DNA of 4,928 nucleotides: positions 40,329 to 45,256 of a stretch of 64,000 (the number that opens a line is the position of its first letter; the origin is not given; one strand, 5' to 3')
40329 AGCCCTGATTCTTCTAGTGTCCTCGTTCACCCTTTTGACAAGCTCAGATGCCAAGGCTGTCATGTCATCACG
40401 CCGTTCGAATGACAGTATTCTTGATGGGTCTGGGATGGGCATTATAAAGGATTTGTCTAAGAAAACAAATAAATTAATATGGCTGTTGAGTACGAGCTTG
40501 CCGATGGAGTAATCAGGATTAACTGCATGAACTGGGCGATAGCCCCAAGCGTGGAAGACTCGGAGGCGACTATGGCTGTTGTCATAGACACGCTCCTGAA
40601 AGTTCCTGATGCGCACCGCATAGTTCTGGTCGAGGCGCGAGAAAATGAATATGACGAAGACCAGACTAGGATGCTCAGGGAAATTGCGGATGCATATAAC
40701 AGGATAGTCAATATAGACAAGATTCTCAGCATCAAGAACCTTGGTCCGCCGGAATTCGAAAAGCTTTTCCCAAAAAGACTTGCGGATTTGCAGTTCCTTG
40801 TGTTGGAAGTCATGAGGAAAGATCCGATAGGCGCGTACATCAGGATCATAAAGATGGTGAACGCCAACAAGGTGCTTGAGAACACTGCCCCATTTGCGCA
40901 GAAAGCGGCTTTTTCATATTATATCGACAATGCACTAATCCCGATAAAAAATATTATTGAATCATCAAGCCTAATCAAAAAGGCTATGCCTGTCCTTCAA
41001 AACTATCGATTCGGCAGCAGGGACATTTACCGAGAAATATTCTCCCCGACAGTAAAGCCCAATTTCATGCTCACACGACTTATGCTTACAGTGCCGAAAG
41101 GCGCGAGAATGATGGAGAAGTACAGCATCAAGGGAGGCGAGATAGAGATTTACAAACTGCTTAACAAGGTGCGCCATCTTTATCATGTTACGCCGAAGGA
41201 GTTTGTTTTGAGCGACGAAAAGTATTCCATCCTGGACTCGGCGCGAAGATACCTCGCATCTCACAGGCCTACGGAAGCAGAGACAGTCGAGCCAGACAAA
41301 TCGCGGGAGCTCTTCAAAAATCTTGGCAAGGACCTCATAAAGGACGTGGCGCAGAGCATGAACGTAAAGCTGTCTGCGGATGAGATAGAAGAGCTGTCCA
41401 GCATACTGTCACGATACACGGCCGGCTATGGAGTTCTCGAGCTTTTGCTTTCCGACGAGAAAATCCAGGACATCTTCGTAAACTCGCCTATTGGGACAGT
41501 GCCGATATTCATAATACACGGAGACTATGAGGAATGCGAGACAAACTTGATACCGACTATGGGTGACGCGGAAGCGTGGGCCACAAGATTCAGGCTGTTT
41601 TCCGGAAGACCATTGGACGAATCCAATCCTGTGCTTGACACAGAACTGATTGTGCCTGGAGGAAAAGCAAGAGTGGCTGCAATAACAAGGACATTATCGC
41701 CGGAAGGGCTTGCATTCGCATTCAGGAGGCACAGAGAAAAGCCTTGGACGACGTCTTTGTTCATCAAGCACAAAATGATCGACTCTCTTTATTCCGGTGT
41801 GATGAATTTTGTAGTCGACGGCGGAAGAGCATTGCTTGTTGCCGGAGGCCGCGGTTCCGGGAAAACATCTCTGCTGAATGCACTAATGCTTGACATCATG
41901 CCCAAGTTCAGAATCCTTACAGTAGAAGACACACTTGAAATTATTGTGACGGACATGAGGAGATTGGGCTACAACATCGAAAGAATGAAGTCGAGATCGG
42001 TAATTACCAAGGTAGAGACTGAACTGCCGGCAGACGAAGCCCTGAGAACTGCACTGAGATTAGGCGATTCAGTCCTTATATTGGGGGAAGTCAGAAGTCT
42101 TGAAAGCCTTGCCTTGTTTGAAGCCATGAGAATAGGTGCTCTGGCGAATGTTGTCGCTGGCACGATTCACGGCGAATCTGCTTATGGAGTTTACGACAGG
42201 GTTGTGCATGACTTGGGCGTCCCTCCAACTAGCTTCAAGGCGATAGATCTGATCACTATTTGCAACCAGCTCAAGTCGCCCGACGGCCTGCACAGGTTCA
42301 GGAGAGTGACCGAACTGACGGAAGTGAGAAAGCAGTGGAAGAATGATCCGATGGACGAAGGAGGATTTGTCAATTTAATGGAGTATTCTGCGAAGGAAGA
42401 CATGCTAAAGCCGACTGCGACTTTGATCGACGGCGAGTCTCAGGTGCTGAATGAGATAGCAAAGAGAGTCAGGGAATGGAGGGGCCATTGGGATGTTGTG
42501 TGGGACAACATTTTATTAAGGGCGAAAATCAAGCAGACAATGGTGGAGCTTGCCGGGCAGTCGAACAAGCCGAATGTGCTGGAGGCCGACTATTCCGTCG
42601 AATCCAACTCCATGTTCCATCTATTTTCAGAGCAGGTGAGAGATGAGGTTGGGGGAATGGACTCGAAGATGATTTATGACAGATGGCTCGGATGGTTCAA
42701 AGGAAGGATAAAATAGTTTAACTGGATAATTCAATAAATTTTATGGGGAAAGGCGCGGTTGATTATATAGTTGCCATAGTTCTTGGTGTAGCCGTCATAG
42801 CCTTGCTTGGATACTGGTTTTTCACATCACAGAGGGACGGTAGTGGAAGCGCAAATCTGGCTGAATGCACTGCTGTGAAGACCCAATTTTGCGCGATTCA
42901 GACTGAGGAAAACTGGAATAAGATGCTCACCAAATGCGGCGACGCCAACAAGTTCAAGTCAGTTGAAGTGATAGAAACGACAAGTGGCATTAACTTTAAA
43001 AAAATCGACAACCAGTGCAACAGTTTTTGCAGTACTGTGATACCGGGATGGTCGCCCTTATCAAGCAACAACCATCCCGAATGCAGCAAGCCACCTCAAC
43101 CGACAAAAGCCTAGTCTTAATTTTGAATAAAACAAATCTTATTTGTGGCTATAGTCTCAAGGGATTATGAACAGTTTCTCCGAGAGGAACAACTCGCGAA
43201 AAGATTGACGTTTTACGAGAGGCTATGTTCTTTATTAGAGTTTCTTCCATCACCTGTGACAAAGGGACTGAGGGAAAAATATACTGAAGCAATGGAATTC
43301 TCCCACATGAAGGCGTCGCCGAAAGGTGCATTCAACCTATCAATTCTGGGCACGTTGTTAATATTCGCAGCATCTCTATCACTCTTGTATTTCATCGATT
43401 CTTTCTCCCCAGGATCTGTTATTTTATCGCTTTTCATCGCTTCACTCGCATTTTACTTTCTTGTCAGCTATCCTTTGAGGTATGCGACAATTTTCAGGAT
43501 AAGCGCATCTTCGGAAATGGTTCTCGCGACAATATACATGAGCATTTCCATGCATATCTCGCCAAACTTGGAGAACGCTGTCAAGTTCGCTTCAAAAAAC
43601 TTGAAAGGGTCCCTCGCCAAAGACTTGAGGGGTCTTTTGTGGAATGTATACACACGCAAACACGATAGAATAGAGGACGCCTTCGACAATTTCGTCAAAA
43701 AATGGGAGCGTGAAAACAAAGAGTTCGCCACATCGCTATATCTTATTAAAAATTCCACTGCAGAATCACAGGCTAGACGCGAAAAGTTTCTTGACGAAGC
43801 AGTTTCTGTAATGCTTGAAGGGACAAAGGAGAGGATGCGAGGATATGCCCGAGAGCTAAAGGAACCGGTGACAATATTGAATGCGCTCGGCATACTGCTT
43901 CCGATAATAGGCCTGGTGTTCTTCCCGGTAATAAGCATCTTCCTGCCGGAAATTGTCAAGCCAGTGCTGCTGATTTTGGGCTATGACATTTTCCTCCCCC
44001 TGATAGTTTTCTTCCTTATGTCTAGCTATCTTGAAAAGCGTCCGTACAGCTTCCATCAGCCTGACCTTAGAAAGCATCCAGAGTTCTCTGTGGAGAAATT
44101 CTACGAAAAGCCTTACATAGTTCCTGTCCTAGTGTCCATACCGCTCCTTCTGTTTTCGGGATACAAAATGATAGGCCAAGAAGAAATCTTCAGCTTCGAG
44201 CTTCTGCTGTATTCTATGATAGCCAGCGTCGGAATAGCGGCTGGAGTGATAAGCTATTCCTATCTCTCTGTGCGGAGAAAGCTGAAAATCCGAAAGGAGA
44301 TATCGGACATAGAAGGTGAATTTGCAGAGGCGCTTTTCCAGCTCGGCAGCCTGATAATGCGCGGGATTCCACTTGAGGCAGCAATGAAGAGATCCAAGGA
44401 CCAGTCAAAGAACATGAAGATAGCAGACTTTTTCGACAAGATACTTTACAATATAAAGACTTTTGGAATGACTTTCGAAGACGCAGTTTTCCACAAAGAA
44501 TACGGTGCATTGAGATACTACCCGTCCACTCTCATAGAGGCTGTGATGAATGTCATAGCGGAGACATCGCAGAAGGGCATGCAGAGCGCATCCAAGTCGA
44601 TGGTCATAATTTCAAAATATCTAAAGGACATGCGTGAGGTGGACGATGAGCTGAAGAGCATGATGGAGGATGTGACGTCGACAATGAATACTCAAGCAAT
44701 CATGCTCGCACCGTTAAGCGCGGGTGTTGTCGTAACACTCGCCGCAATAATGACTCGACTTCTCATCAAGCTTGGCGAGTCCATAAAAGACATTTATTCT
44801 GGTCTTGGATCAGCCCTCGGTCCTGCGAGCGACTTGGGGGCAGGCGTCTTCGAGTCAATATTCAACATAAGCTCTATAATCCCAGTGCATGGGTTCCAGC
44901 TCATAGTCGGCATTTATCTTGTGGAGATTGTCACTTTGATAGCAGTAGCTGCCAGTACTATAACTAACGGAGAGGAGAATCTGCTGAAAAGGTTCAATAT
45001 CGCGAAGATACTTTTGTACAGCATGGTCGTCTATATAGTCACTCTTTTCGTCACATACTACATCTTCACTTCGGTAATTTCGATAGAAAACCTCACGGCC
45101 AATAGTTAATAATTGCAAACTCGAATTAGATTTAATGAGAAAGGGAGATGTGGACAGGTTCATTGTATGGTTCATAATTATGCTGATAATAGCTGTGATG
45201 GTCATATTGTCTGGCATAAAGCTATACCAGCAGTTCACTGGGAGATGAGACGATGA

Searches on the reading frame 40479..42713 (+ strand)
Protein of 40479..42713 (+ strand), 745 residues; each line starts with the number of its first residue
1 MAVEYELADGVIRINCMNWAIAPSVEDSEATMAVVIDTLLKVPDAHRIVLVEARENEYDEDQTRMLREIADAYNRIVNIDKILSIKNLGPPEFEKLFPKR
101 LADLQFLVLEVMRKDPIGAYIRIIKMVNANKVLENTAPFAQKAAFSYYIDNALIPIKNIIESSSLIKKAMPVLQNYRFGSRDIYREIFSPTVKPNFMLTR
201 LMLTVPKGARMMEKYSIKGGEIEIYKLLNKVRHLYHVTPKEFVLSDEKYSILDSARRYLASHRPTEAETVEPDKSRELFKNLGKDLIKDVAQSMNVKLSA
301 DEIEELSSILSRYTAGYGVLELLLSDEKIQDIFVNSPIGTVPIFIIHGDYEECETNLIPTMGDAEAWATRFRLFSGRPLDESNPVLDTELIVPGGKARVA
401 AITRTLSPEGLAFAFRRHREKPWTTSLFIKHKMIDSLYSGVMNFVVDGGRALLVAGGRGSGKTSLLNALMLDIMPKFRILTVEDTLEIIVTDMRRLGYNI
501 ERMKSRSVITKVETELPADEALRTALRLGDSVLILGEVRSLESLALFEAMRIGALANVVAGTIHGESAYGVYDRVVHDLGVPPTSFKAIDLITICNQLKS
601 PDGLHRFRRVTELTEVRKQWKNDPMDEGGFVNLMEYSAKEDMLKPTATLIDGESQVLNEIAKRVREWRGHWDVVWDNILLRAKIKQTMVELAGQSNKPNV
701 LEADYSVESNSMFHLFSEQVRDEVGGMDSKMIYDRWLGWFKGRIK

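Call 71: search_protein_families(library=pfam, proteins=[window:40479-42713:+], max_evalue=0.001)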
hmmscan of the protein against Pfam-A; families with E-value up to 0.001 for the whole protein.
window:40479-42713:+ (745 aa): 1 family
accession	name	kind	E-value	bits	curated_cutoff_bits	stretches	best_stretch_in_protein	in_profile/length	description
PF00437.27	T2SSE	-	4.8e-17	62.1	24.9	1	442-588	135-267/370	Type II/IV secretion system protein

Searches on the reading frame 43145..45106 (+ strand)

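Call 71: search_protein_families(library=pfam, proteins=[window:43145-45106:+], max_evalue=0.001)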
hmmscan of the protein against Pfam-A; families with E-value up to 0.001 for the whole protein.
window:43145-45106:+ (654 aa): 1 family
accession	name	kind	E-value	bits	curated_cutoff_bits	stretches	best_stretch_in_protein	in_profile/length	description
PF00482.28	T2SSF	-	9.8e-06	26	25.2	0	397-526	2-121/125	Type II secretion system (T2SS), protein F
